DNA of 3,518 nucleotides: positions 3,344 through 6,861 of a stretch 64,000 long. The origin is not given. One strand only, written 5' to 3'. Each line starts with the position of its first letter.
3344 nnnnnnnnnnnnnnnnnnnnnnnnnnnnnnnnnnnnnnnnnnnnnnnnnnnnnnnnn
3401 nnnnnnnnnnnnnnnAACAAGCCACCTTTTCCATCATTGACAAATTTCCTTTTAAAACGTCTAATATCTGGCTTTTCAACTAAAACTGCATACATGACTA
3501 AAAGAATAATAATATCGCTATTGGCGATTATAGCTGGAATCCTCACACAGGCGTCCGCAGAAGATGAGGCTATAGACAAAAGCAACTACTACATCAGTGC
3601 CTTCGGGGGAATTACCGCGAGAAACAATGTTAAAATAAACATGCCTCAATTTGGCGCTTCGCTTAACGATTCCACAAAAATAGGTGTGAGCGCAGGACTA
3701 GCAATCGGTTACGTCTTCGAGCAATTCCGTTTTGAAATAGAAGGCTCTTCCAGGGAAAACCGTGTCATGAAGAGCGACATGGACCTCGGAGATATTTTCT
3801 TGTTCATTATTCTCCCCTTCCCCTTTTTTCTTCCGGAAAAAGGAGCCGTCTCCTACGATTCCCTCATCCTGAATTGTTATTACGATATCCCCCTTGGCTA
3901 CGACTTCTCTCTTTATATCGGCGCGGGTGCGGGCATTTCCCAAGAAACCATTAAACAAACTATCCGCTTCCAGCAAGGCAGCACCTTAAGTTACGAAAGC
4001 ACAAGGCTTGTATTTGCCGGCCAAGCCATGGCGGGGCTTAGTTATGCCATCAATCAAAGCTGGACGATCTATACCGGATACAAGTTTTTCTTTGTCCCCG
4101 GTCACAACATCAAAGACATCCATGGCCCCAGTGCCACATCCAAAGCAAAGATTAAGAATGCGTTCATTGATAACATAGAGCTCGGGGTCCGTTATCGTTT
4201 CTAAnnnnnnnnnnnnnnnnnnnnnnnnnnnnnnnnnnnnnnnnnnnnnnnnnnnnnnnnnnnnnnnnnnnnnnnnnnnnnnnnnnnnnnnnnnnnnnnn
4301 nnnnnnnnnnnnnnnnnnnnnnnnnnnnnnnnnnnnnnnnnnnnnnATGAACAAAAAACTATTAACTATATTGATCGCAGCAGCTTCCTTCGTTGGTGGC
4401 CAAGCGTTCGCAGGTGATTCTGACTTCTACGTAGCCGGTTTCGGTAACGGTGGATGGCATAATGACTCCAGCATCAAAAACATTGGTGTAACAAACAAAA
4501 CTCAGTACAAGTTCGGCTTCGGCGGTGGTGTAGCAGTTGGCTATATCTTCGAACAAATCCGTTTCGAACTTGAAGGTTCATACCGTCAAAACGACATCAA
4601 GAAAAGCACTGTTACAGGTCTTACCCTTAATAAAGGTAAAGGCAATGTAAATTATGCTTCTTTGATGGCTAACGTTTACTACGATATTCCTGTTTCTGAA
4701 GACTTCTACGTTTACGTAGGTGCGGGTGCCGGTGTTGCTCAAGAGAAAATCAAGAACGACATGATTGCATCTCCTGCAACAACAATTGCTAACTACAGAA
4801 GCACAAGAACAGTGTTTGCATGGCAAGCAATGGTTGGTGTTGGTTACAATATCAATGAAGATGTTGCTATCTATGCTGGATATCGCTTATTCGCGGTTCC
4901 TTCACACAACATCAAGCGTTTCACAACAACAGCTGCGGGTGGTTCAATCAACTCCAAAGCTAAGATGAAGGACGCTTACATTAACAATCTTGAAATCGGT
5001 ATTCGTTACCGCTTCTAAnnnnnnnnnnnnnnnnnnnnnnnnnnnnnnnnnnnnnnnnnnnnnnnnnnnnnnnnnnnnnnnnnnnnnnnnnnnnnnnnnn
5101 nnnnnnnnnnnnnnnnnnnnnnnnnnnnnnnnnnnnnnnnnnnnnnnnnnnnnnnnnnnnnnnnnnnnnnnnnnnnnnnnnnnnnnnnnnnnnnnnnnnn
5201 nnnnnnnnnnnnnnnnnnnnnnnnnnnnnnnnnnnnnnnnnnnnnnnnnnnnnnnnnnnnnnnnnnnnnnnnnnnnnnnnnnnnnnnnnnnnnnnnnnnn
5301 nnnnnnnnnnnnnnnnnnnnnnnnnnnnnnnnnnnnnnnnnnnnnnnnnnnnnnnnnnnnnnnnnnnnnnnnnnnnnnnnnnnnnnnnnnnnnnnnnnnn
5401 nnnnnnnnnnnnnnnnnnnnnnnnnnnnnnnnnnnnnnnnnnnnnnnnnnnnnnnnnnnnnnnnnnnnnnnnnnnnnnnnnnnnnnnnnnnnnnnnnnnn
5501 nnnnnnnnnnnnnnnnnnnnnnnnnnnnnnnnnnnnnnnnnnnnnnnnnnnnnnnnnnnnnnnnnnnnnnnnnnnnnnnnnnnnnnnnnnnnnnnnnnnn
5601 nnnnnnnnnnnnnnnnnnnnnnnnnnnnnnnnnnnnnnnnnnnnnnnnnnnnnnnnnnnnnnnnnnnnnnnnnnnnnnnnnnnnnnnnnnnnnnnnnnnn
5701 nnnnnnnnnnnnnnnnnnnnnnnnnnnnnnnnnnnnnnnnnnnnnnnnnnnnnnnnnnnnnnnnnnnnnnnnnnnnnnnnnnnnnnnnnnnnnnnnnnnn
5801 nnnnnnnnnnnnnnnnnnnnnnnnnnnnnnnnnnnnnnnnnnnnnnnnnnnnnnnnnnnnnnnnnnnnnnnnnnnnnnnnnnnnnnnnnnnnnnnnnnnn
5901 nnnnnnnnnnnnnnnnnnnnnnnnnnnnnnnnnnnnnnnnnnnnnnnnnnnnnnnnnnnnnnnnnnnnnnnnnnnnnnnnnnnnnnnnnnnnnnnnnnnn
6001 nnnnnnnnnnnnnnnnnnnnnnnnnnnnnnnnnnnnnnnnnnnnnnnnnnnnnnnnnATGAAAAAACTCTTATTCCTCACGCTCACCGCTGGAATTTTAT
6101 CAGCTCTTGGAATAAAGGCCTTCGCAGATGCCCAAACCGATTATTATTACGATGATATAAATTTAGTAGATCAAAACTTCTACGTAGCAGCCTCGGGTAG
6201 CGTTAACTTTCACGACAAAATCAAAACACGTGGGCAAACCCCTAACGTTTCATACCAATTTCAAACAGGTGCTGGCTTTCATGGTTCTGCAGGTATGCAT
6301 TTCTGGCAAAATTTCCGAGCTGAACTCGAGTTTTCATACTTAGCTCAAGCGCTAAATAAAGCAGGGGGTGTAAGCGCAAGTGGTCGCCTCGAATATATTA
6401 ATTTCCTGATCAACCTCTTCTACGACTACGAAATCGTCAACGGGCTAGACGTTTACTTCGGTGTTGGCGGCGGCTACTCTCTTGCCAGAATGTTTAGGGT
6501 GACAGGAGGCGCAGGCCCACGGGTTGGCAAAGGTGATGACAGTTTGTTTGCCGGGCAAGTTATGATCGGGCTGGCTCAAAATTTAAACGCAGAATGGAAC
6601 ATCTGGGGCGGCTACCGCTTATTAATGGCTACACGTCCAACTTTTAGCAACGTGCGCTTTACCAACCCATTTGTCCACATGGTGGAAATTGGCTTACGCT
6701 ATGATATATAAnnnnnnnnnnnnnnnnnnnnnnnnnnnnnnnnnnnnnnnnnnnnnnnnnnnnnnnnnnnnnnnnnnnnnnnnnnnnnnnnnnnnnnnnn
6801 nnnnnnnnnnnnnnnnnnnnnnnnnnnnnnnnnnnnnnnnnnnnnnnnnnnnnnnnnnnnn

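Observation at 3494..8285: Tandem array of six paralogous small beta-barrel outer-membrane proteins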

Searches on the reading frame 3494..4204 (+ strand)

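Call 3: search_protein_families(library=pfam, proteins=[window:3494-4204:+], max_evalue=1)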
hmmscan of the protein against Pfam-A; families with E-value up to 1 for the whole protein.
window:3494-4204:+ (236 aa): 4 families
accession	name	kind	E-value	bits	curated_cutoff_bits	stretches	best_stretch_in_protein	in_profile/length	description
PF01617.23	Surface_Ag_2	-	9.5e-09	35.5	22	1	50-217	56-219/247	Surface antigen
PF13505.12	OMP_b-brl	-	3e-08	34.5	28.7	1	9-236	2-175/175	Outer membrane protein beta-barrel domain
PF02462.21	Opacity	-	9.5e-05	22.9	21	1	72-201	2-105/126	Opacity family porin protein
PF01389.23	OmpA_membrane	-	0.0036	17.5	21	1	126-236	79-176/180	OmpA-like transmembrane domain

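Call 4: search_protein_families(library=ncbifam, proteins=[window:3494-4204:+], max_evalue=1)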
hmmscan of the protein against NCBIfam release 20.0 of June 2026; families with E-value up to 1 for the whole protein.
window:3494-4204:+ (236 aa): 4 families
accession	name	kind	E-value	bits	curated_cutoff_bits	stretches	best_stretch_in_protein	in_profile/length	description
NF052636.1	Rick_Adr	subfamily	1.2e-09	38.2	210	1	9-198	5-186/224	adhesin Adr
NF033908.1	AcfA_fam_omp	subfamily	0.0044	16.4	100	1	139-199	20-77/217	AcfA family outer membrane beta-barrel protein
NF047328.1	OMP_TP0733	subfamily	0.0095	15.3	130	1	173-236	146-202/202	TP0733 family outer membrane beta-barrel protein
TIGR01783.1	TonB-siderophor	subfamily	0.061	11.9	223.5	1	180-235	412-464/649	TonB-dependent siderophore receptor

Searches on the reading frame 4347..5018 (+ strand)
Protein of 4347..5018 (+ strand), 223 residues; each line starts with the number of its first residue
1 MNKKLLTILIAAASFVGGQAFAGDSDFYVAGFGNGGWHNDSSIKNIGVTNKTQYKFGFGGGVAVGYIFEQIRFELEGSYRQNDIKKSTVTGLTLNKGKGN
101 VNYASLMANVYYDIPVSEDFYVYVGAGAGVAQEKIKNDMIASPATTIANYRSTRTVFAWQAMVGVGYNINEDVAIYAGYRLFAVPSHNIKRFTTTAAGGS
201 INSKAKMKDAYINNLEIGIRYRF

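Call 3: search_protein_families(library=pfam, proteins=[window:4347-5018:+], max_evalue=1)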
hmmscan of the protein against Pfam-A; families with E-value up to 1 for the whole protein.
window:4347-5018:+ (223 aa): 9 families
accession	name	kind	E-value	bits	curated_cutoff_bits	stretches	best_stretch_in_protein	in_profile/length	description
PF13505.12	OMP_b-brl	-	3.3e-20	73.4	28.7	1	9-223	2-175/175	Outer membrane protein beta-barrel domain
PF01617.23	Surface_Ag_2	-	3.2e-11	43.6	22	1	56-220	69-244/247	Surface antigen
PF00593.30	TonB_dep_Rec_b-barrel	-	1.6e-05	25.4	27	1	29-222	98-282/436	TonB dependent receptor-like, beta-barrel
PF02462.21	Opacity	-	0.00024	21.6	21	1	64-195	1-116/126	Opacity family porin protein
PF01389.23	OmpA_membrane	-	0.002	18.3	21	1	25-183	4-150/180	OmpA-like transmembrane domain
PF07437.17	YfaZ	-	0.0036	17.4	23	1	161-205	134-178/180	YfaZ precursor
PF11751.14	PorP_SprF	-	0.0038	17.2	22.3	1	90-192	65-168/273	Type IX secretion system membrane protein PorP/SprF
PF10677.15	DUF2490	-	0.011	15.9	29.8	1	150-223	28-95/186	Protein of unknown function (DUF2490)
PF09411.16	PagL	-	0.069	13.7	23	1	112-181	51-111/136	Lipid A 3-O-deacylase (PagL)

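Call 4: search_protein_families(library=ncbifam, proteins=[window:4347-5018:+], max_evalue=1)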
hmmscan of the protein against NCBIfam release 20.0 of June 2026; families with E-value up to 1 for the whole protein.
window:4347-5018:+ (223 aa): 6 families
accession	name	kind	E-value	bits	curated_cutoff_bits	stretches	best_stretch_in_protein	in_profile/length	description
NF052636.1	Rick_Adr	subfamily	1.2e-15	57.7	210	1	2-221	2-222/224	adhesin Adr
NF011777.0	PRK15240.1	equivalog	6.7e-05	22.7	258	1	97-182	86-167/185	resistance to complement killing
TIGR04565.1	OMP_myx_plus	subfamily_domain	0.00072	19.6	60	1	47-186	2-138/161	outer membrane beta-barrel domain-containing protein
TIGR01783.1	TonB-siderophor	subfamily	0.0015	17.2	223.5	1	142-222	393-464/649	TonB-dependent siderophore receptor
TIGR03519.1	T9SS_PorP_fam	subfamily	0.0038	16.7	90.55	1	85-196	78-188/292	PorP/SprF family type IX secretion system membrane protein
NF033390.1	Orientia_TSA56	equivalog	0.46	9.2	200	1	110-142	437-471/525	type-specific antigen TSA56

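Call 6: find_homologous_proteins(query=window:4347-5018:+)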
Query window:4347-5018:+ (223 aa): 89 proteins with E <= 0.001 among 1026 candidates.
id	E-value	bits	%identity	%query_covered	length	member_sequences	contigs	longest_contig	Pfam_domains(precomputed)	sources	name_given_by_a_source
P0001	2.3e-141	487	100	100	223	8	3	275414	PF01617.25,PF13505.13,PF00593.31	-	-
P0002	4.7e-110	384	78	100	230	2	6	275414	PF01617.25,PF13505.13,PF00593.31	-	-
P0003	4.4e-62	228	55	100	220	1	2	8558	PF01617.25,PF13505.13,PF01389.24,PF02462.21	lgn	-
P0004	9.4e-31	125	36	100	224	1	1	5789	PF01617.25,PF13505.13,PF02462.21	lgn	-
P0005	1.4e-29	121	39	100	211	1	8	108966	PF01617.25,PF13505.13,PF02462.21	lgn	-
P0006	1.1e-28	119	38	100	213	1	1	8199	PF01617.25,PF13505.13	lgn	-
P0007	5.4e-28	116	37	100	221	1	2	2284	PF01617.25,PF13505.13,PF02462.21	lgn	-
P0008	2.2e-25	108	35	100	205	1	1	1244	PF01617.25,PF13505.13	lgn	-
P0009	7.4e-24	103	34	100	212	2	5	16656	PF01617.25,PF13505.13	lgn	-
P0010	2.1e-22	98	33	100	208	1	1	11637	PF01617.25,PF13505.13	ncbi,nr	ncbi:MAG: hypothetical protein C5B43_02010 [Verrucomicrobia bacterium]|nr:MAG: hypothetical protein 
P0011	1.1e-21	96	33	100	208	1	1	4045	PF01617.25,PF13505.13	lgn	-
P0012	8.3e-19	86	32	97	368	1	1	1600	PF00691.26,PF13505.13,PF02462.21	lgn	-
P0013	2.6e-16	78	36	88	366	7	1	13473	PF00691.26,PF13505.13,PF02462.21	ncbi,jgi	-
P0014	2.8e-15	75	33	97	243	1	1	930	-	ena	-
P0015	4.1e-15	74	33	98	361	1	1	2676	PF00691.26,PF13505.13,PF02462.21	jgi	jgi:outer membrane protein OmpA-like peptidoglycan-associated protein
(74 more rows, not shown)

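Call 27: predict_structure(alignment_id=A2)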
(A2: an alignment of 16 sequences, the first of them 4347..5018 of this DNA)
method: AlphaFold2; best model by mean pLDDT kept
length: 223 residues; sequences in the alignment: 16
mean_pLDDT: 84.6   pTM: 0.78
mean pLDDT of the five models: 84.6, 83.5, 83.5, 83.3, 81.2
residues with pLDDT >= 90: 121; 70-90: 61; 50-70: 32; < 50: 9
segments of 3 or more residues with pLDDT < 50: 18-22
pLDDT, mean of each block of 10 residues (from residue 1): 54 51 75 94 72 92 93 96 88 83 96 95 97 89 71 92 97 95 87 68 78 96 89
secondary structure, 60 per line:
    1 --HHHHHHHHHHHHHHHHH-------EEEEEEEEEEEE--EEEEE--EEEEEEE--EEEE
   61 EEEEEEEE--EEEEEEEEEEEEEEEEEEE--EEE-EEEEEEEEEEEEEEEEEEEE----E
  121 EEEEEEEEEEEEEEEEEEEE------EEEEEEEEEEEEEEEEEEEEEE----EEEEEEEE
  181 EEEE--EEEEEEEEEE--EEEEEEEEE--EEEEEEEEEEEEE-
elements in order: H3-19 E27-38 E41-45 E48-54 E57-68 E71-89 E92-94 E96-115 E120-140 E147-168 E173-184 E187-196 E199-207 E210-222

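Call 29: search_solved_structures(query=A2, max_evalue=1)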
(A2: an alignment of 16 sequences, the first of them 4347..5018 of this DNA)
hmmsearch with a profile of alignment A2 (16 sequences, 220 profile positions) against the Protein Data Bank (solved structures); distinct sequences matched with E-value up to 1: 7.
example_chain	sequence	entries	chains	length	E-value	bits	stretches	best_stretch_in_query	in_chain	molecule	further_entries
9nh2_A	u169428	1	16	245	1.7e-09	40.6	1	1-191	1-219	Outer membrane protein beta-barrel domain-containing protein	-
2maf_A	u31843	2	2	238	2.6e-07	33.4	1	44-187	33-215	Opacity protein opA60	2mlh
8qwq_A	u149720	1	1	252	3e-07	33.2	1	45-187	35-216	Opacity protein opA60 (Fragment)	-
1p4t_A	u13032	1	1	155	3e-05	26.7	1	54-196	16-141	outer membrane protein NspA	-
1k24_A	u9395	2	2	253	0.27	13.7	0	29-109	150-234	outer membrane protein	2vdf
3nb3_A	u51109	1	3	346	0.34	13.4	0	1-66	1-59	Outer membrane protein A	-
1wwu_A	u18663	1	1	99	0.37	13.3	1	144-204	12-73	Hypothetical protein FLJ21935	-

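Call 30: fold_search(model_id=the predicted structure, library=pdb)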
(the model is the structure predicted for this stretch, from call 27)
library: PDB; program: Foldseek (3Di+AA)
matches with E <= 10: 884; with E <= 0.001: 84
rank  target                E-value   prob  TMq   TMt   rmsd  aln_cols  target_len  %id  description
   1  9nh2_A                9.0e-10  1.00  0.65  0.64   7.9       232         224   22  In situ cryo-EM structure of porin III of the Legionella Dot/Icm T4SS machine (released 2025-09-17)
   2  1p4t                  5.5e-07  1.00  0.51  0.71   6.1       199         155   17  Crystal structure of Neisserial surface protein A (NspA) (released 2003-07-22)
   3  9fzc_A                7.4e-07  1.00  0.50  0.64   7.1       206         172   16  Structure of OmpA-short in complex with nanobody Nb01 (released 2024-07-17)
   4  9a2m_MODEL_1_A        7.7e-07  1.00  0.46  0.31  15.0       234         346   18  Model of E. coli OmpA by in-cell photo-crosslinking MS and deep learning (released 2023-02-24)
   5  8qxp                  1.4e-06  1.00  0.50  0.60   5.4       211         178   14  Crystal structure of the outer membrane porin OmpW from Klebsiella pneumoniae (released 2024-01-24)
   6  3slo                  1.7e-06  1.00  0.39  0.32  15.1       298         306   12  Pre-cleavage Structure of the Autotransporter EspP - N1023D mutant (released 2011-11-16)
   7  9a34_MODEL_1_A        1.8e-06  1.00  0.55  0.42   8.0       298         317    9  Model of E. coli OmpT by in-cell photo-crosslinking MS and deep learning (released 2023-02-24)
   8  3kvn_X                2.1e-06  1.00  0.37  0.19  10.2       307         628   12  Crystal structure of the full-length autotransporter EstA from Pseudomonas aeruginosa (released 2010-01-26)
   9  3slj                  2.1e-06  1.00  0.40  0.32  16.0       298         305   12  Pre-cleavage Structure of the Autotransporter EspP - N1023A mutant (released 2011-11-16)
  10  2vdf                  2.7e-06  1.00  0.43  0.43  13.4       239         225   11  Structure of the OpcA adhesion from Neisseria meningitidis determined by crystallization from the cubic mesophase (released 2007-10-23)
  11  2x27                  2.8e-06  1.00  0.55  0.58   5.2       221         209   14  Crystal structure of the outer membrane protein OprG from Pseudomonas aeruginosa (released 2010-12-15)
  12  1i78_A                3.0e-06  1.00  0.52  0.42  11.3       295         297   10  CRYSTAL STRUCTURE OF OUTER MEMBRANE PROTEASE OMPT FROM ESCHERICHIA COLI (released 2001-10-03)
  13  2x4m_B                3.3e-06  1.00  0.51  0.42   6.3       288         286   10  Yersinia Pestis Plasminogen Activator Pla (released 2010-07-28)
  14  2x4m_C                3.8e-06  1.00  0.46  0.38   9.9       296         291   10  Yersinia Pestis Plasminogen Activator Pla (released 2010-07-28)
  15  9fzd_A                4.4e-06  1.00  0.53  0.66   7.8       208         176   17  Structure of OmpA-long in complex with nanobody Nb39 (released 2024-07-17)
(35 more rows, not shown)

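Call 32: find_related_loci(query=A4, collection=genome_contigs, flank=8000)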
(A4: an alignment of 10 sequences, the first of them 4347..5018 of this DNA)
Query A4 (223 aa) in genome_contigs; peptide patterns used: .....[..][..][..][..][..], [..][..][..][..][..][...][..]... (x = any residue, [..] = any of these).
89 stretches matched a pattern; 3 encode a relative of the query (tblastn E <= 1e-3); 3 distinct loci.
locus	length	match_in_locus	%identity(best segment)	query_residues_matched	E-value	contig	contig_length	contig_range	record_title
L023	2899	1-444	99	76-223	6e-99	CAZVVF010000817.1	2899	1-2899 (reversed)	MAG TPA_asm: uncultured Burkholderiales bacterium isolate SRP118108_co5_471 genome assembly, contig: NODE_53293_length_2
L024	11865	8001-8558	29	11-223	6e-13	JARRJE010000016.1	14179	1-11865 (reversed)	MAG: Deltaproteobacteria bacterium isolate Spart_012_MAG scaffold_3600, whole genome shotgun sequence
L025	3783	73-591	25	39-223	2e-6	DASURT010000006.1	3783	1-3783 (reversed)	MAG TPA_asm: Sphingomicrobium sp. isolate SMAG_U1714 k141_1280648, whole genome shotgun sequence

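Call 34: find_encoding_contigs(protein=P0003, flank=8000, max_places=3)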
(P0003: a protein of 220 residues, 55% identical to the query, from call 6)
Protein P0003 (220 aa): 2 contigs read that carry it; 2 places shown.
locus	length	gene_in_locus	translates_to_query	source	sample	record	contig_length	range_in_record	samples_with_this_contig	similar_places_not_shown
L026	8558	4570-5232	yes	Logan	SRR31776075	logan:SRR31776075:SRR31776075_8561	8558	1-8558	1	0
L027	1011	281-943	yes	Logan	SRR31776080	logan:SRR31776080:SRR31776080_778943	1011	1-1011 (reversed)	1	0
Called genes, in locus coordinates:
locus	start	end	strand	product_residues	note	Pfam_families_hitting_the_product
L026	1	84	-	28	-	?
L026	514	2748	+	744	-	-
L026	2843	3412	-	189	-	-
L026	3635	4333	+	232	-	PF13505:OMP_b-brl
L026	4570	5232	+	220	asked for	PF13505:OMP_b-brl, PF01617:Surface_Ag_2, PF01389:OmpA_membrane, PF02462:Opacity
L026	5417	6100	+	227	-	PF01617:Surface_Ag_2, PF13505:OMP_b-brl, PF13568:OMP_b-brl_2 (faint), PF02462:Opacity (faint)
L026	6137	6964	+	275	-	-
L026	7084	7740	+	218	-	PF13505:OMP_b-brl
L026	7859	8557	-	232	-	?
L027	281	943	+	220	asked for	PF13505:OMP_b-brl, PF01617:Surface_Ag_2, PF01389:OmpA_membrane, PF02462:Opacity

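Call 56: search_protein_families(library=pfam, proteins=[L026:514-2748:+, L026:7859-8557:-], max_evalue=0.01)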
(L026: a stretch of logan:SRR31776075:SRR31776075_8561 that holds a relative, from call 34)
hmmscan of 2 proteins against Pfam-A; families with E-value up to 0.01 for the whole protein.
L026:514-2748:+ (744 aa): 0 families

L026:7859-8557:- (232 aa): 0 families

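Call 78: find_encoding_contigs(protein=P0002, flank=6000, max_places=6)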
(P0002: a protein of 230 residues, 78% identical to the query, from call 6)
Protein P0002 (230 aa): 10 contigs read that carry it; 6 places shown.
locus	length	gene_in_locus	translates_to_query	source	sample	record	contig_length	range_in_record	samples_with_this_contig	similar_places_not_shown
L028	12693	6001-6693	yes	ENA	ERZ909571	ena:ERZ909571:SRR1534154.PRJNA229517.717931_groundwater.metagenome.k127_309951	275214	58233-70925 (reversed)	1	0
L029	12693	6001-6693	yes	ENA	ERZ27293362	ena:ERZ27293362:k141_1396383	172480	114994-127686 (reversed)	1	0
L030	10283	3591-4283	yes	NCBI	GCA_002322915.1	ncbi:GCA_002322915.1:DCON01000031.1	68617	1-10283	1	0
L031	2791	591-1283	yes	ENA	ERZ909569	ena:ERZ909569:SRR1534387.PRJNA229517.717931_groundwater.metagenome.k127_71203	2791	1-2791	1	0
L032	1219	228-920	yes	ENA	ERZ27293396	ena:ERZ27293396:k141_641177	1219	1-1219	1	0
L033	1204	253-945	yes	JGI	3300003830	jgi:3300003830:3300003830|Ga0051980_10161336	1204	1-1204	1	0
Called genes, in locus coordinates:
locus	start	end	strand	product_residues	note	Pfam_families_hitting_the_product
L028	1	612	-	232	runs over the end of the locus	PF00687:Ribosomal_L1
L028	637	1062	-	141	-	PF03946:Ribosomal_L11_N, PF00298:Ribosomal_L11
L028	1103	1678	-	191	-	PF02357:NusG, PF00467:KOW (weak)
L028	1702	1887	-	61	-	PF00584:SecE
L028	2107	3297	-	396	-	PF00009:GTP_EFTU, PF03144:GTP_EFTU_D2, PF03143:GTP_EFTU_D3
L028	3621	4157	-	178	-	-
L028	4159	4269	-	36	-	-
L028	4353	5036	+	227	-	PF13505:OMP_b-brl, PF01617:Surface_Ag_2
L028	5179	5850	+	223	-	PF00593:TonB_dep_Rec_b-barrel (weak), PF13505:OMP_b-brl, PF01617:Surface_Ag_2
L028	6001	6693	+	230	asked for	PF13505:OMP_b-brl, PF00593:TonB_dep_Rec_b-barrel (weak), PF01617:Surface_Ag_2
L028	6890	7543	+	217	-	PF13505:OMP_b-brl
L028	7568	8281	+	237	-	-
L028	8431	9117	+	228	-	PF13505:OMP_b-brl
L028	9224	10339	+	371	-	PF00106:adh_short, PF01370:Epimerase, PF02719:Polysacc_synt_2, PF04321:RmlD_sub_bind, PF05368:NmrA, PF01073:3Beta_HSD, PF07993:NAD_binding_4, PF13460:NAD_binding_10, +2 more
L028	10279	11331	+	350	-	PF03102:NeuB, PF08666:SAF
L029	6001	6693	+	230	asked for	PF13505:OMP_b-brl, PF00593:TonB_dep_Rec_b-barrel (weak), PF01617:Surface_Ag_2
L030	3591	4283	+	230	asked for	PF13505:OMP_b-brl, PF00593:TonB_dep_Rec_b-barrel (weak), PF01617:Surface_Ag_2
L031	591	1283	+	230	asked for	PF13505:OMP_b-brl, PF00593:TonB_dep_Rec_b-barrel (weak), PF01617:Surface_Ag_2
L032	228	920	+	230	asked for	PF13505:OMP_b-brl, PF00593:TonB_dep_Rec_b-barrel (weak), PF01617:Surface_Ag_2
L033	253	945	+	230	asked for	PF13505:OMP_b-brl, PF00593:TonB_dep_Rec_b-barrel (weak), PF01617:Surface_Ag_2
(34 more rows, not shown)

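Call 80: find_encoding_contigs(protein=P0122, flank=6000, max_places=4)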
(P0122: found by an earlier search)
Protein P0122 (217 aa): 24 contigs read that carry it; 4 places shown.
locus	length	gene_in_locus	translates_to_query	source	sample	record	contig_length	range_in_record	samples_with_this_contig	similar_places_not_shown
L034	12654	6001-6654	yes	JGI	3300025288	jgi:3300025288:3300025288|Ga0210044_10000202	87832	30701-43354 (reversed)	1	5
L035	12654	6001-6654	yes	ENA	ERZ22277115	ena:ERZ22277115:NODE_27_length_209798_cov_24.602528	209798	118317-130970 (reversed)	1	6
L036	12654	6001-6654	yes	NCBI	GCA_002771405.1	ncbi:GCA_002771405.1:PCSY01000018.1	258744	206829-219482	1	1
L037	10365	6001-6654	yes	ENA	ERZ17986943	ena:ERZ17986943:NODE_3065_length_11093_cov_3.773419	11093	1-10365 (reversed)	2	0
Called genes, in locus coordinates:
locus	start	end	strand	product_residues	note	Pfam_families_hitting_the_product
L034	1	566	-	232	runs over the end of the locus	PF00687:Ribosomal_L1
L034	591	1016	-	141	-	PF03946:Ribosomal_L11_N, PF00298:Ribosomal_L11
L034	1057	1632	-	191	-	PF02357:NusG, PF00467:KOW (weak)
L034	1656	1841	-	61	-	PF00584:SecE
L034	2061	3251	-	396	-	PF00009:GTP_EFTU, PF03144:GTP_EFTU_D2, PF03143:GTP_EFTU_D3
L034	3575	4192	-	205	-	-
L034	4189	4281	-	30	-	-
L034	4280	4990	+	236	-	PF13505:OMP_b-brl, PF01617:Surface_Ag_2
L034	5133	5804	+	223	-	PF00593:TonB_dep_Rec_b-barrel (weak), PF13505:OMP_b-brl, PF01617:Surface_Ag_2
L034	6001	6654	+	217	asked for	PF13505:OMP_b-brl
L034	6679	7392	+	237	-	-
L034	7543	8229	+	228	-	PF13505:OMP_b-brl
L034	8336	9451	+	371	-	PF00106:adh_short, PF01370:Epimerase, PF02719:Polysacc_synt_2, PF04321:RmlD_sub_bind, PF05368:NmrA, PF01073:3Beta_HSD, PF07993:NAD_binding_4, PF13460:NAD_binding_10, +2 more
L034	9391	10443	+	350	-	PF03102:NeuB, PF08666:SAF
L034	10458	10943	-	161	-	-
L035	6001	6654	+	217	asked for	PF13505:OMP_b-brl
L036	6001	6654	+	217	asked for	PF13505:OMP_b-brl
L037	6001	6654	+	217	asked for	PF13505:OMP_b-brl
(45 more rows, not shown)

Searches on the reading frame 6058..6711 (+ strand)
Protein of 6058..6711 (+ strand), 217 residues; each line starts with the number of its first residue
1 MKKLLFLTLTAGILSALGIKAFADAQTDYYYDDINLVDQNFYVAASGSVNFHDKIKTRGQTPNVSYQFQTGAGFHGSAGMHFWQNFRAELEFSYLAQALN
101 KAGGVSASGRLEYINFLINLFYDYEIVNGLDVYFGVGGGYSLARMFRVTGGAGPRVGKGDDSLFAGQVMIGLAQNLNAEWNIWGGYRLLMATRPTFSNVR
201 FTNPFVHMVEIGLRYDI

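Call 3: search_protein_families(library=pfam, proteins=[window:6058-6711:+], max_evalue=1)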
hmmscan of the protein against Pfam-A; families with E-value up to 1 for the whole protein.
window:6058-6711:+ (217 aa): 1 family
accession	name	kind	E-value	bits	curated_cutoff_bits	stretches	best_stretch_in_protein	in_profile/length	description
PF13505.12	OMP_b-brl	-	1.1e-08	35.9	28.7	1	13-201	5-164/175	Outer membrane protein beta-barrel domain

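Call 4: search_protein_families(library=ncbifam, proteins=[window:6058-6711:+], max_evalue=1)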
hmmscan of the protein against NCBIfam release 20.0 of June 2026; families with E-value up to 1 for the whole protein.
window:6058-6711:+ (217 aa): 1 family
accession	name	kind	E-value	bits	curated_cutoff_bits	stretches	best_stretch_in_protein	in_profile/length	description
NF052636.1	Rick_Adr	subfamily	1e-06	28.5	210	1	1-141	1-136/224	adhesin Adr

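Call 75: find_related_loci(query=window:6058-6711:+, collection=metagenome_contigs, flank=6000)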
Query window:6058-6711:+ (217 aa) in metagenome_contigs; peptide patterns used: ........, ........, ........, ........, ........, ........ (x = any residue, [..] = any of these).
80 stretches matched a pattern, but none encodes a relative of the query by tblastn (E <= 1e-3).
